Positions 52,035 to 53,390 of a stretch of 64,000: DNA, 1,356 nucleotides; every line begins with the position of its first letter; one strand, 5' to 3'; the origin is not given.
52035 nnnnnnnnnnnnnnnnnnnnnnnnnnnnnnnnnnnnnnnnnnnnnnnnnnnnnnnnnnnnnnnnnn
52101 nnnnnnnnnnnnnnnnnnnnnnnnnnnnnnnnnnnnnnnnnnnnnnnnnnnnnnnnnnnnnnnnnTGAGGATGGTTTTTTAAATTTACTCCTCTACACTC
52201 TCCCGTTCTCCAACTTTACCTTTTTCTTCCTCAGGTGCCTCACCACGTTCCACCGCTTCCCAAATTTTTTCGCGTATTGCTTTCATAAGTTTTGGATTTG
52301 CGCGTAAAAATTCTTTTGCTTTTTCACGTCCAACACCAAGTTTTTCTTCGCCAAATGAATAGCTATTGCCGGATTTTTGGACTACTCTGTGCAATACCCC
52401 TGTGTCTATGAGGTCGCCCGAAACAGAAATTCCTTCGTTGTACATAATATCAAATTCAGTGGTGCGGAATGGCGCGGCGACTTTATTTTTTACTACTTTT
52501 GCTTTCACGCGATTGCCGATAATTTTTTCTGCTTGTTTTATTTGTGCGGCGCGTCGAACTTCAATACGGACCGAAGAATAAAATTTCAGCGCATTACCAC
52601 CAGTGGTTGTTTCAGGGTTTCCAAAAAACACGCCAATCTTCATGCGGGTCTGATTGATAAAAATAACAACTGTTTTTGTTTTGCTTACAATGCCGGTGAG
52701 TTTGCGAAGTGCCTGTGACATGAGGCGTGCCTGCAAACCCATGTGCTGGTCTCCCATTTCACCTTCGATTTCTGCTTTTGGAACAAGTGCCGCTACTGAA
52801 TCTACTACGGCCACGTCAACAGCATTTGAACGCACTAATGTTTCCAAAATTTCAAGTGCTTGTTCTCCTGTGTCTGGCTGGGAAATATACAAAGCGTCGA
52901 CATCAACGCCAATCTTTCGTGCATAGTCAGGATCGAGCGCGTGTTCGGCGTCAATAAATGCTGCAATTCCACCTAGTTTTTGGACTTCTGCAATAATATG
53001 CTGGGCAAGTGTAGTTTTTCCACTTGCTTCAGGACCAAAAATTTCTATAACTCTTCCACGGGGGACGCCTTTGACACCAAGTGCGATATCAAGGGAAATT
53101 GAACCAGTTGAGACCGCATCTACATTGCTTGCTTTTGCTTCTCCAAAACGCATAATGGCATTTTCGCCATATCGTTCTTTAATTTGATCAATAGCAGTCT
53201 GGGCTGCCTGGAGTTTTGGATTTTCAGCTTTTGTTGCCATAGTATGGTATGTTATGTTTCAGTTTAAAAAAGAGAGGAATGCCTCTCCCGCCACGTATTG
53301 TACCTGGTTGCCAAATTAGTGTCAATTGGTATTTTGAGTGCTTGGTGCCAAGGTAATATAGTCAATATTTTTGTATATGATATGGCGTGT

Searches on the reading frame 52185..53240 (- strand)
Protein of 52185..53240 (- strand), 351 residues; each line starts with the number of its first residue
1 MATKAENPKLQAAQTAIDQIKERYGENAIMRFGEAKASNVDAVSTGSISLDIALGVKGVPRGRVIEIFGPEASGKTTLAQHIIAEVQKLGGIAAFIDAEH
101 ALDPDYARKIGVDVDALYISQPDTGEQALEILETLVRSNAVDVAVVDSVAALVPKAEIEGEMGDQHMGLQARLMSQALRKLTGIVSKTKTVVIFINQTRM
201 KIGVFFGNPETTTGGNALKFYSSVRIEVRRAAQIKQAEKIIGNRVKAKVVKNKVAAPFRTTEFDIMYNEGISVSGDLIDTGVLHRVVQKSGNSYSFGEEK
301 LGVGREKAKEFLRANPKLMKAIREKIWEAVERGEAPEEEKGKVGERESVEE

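Call 18: find_related_loci(query=window:52185-53240:-, collection=genome_contigs, flank=6000)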
Query window:52185-53240:- (351 aa) in genome_contigs; peptide patterns used: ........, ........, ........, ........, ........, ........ (x = any residue, [..] = any of these).
600 stretches matched a pattern (row limit reached: there are more); 595 encode a relative of the query (tblastn E <= 1e-3); the best 80 are kept; 80 distinct loci.
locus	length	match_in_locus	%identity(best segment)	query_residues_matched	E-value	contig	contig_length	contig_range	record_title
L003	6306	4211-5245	88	6-350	0e+0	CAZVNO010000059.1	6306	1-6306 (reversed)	MAG TPA_asm: uncultured Gammaproteobacteria bacterium isolate SRP286056_co3_9 genome assembly, contig: NODE_17108_length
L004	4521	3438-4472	83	6-350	0e+0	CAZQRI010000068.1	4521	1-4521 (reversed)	MAG TPA_asm: uncultured Gammaproteobacteria bacterium isolate SRP298887_co1_343 genome assembly, contig: NODE_25279_leng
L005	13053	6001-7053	77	1-351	2e-179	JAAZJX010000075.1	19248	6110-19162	MAG: Candidatus Magasanikiibacteriota bacterium isolate AS22ysBPME_155 168134_AS22, whole genome shotgun sequence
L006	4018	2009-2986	79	9-334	0e+0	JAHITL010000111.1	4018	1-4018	MAG: Patescibacteria group bacterium isolate MM_PC_MetaG.mb.212 MM_PC_MetaG.mb.212_k141_1201124, whole genome shotgun se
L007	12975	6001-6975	81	9-333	2e-175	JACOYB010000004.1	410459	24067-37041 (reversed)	MAG: Candidatus Magasanikbacteria bacterium isolate NC_groundwater_168_Ag_S-0.1um_42_11 S4_GD2017_2_S1_scaffold_6, whole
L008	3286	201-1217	79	9-347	0e+0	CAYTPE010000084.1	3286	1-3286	MAG TPA_asm: uncultured Gammaproteobacteria bacterium isolate SRP257259_co1_76 genome assembly, contig: NODE_57069_lengt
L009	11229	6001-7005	85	2-336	3e-174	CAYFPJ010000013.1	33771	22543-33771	MAG TPA_asm: uncultured Gammaproteobacteria bacterium isolate ERP019367_co2_52 genome assembly, contig: NODE_1040_length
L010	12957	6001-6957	79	12-330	1e-172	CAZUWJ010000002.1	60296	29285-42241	MAG TPA_asm: uncultured Gammaproteobacteria bacterium isolate SRP191223_co1_387 genome assembly, contig: NODE_284_length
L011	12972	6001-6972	79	11-334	1e-172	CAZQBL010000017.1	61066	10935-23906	MAG TPA_asm: uncultured Gammaproteobacteria bacterium isolate SRP231805_co4_93 genome assembly, contig: k141_427399, who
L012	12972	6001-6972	77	7-330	2e-171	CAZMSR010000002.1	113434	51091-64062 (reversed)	MAG TPA_asm: uncultured Gammaproteobacteria bacterium isolate SRP200020_co2_147 genome assembly, contig: NODE_138_length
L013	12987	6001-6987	76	3-331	2e-170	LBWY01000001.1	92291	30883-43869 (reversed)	MAG: Parcubacteria group bacterium GW2011_GWE2_39_37 UT48_C0001, whole genome shotgun sequence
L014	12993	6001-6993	75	2-332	8e-170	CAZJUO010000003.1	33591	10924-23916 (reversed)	MAG TPA_asm: uncultured Gammaproteobacteria bacterium isolate SRP141376_co4_277 genome assembly, contig: NODE_2333_lengt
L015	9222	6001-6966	81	9-330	1e-169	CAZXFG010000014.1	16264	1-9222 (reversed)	MAG TPA_asm: uncultured Gammaproteobacteria bacterium isolate SRP062349_co6_369 genome assembly, contig: NODE_2517_lengt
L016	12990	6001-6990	75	5-334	2e-168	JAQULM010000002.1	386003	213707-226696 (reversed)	MAG: Patescibacteria group bacterium isolate STD1_130 NODE_35_length_386003_cov_7.042643_Sandtown_D1, whole genome shotg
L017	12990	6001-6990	78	4-329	8e-169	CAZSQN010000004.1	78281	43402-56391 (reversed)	MAG TPA_asm: uncultured Gammaproteobacteria bacterium isolate binchicken_co125_790 genome assembly, contig: NODE_683_len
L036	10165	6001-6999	81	7-339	1e-163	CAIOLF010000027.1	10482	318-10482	MAG: Candidatus Buchananbacteria bacterium isolate AlinenSediments_bin-3511 genome assembly, contig: bin-3511:27/72, who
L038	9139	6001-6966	76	9-330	1e-162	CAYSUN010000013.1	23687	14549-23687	MAG TPA_asm: uncultured Gammaproteobacteria bacterium isolate SRP178699_co2_536 genome assembly, contig: NODE_1324_lengt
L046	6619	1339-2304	82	17-338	3e-160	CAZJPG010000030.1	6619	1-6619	MAG TPA_asm: uncultured Gammaproteobacteria bacterium isolate SRP263991_co7_920 genome assembly, contig: NODE_25723_leng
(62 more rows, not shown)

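Call 75: search_protein_families(library=pfam, proteins=[L003:5299-6189:-, L009:7168-8103:-, L009:8348-9790:-, L046:2374-2739:+, L015:7140-8333:+, L038:7142-8143:+], max_evalue=0.001)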
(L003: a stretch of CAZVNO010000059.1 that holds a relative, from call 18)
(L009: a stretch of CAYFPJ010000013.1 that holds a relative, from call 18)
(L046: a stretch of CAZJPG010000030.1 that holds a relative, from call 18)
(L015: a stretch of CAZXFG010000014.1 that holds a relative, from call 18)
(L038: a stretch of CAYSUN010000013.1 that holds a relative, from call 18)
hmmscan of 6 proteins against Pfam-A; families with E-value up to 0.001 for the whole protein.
L003:5299-6189:- (296 aa): 1 family
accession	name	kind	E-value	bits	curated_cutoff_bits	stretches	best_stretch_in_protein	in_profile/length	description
PF01872.23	RibD_C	-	8e-40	137.2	24.1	1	84-259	1-164/197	RibD C-terminal domain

L009:7168-8103:- (311 aa): 2 families
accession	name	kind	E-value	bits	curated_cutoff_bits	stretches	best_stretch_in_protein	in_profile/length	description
PF02661.23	Fic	-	6.7e-20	72.2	24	1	167-260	2-93/93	Fic/DOC family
PF01381.28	HTH_3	-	3.2e-06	27.5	23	1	19-50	7-38/55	Helix-turn-helix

L009:8348-9790:- (480 aa): 3 families
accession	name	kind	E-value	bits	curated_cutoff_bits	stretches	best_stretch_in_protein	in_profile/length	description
PF24923.1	ATP-grasp_IQCH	-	1.7e-13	51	27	1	162-249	4-91/266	IQCH-like, ATP-grasp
PF18105.7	PGM1_C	-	4.3e-06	26.6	22.5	1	424-464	9-49/54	PGM1 C-terminal domain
PF02655.19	ATP-grasp_3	-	2.3e-05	24.9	23.2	1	243-365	63-159/160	ATP-grasp domain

L046:2374-2739:+ (121 aa): 0 families

L015:7140-8333:+ (397 aa): 0 families

L038:7142-8143:+ (333 aa): 2 families
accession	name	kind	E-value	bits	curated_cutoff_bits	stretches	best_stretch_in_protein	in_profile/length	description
PF01595.25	CNNM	-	1.2e-38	133.1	28.4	1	8-164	1-171/181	Cyclin M transmembrane N-terminal domain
PF00571.33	CBS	-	3.6e-08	34.1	24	1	254-310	1-56/57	CBS domain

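Call 101: search_solved_structures(query=L036:7182-7751:-, max_evalue=1e-10)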
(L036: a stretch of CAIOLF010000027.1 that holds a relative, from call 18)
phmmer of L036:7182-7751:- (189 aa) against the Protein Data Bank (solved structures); distinct sequences matched with E-value up to 1e-10: 12.
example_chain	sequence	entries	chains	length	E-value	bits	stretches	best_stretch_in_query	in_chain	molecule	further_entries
1yby_A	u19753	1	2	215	4.6e-40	140.6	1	3-187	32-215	Translation elongation factor P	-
6enj_w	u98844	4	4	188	1.7e-36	129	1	6-187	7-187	Elongation factor P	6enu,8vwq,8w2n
3a5z_B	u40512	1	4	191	1.8e-36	128.9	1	6-187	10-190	Elongation factor P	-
5j3b_A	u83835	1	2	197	4.7e-36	127.5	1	4-186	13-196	Elongation factor P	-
3tre_A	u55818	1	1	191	6.4e-36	127.1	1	4-187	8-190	Elongation factor P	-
6rji_A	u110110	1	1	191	6.9e-36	127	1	4-186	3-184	Elongation factor P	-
6rk3_A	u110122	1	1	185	9e-36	126.6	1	4-186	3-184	Elongation factor P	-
6s8z_A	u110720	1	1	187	5.5e-31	111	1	5-188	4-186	Elongation factor P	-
1ueb_A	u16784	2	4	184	5.7e-28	101.2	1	4-186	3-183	elongation factor P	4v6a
3oyy_A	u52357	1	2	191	1.4e-23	86.9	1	13-188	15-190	Elongation factor P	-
6j7m_M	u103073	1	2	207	1.7e-23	86.6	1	11-188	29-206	Elongation factor P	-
8s8u_A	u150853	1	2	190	2.8e-22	82.6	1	5-186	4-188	Elongation factor P-like protein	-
